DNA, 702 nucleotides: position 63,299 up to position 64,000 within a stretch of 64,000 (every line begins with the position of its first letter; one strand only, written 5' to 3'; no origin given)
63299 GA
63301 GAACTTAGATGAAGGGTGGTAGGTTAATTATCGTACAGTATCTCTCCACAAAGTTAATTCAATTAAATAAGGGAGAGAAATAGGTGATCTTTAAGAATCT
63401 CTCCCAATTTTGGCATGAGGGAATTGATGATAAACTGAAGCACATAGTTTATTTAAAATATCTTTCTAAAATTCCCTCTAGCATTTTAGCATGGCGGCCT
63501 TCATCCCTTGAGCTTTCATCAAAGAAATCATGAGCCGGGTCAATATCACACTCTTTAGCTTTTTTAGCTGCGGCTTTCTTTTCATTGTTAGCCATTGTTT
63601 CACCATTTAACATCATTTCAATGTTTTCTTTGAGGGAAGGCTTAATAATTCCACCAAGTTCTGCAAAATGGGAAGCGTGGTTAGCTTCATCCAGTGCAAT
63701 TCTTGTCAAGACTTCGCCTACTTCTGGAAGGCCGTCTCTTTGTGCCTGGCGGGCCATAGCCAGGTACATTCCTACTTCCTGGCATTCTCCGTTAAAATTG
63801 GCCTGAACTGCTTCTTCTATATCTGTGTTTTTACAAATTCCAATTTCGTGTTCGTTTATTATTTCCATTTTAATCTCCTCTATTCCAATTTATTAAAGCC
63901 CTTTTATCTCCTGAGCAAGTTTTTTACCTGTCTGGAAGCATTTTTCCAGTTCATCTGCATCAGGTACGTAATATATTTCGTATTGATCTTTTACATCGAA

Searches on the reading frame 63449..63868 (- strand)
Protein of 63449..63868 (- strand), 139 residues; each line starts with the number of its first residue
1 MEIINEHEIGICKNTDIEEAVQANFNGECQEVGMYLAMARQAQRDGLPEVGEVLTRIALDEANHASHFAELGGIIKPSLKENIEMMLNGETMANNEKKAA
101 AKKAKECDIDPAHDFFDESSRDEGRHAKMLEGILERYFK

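Call 91: search_protein_families(library=pfam, proteins=[window:63449-63868:-], max_evalue=0.001)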
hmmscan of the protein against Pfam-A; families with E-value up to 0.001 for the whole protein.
window:63449-63868:- (139 aa): 2 families
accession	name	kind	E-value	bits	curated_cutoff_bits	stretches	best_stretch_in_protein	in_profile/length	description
PF02915.23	Rubrerythrin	-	8.6e-15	55.8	22.8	1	20-132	2-135/137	Rubrerythrin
PF00210.30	Ferritin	-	2.7e-05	24.5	24.5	1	22-136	5-138/142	Ferritin-like domain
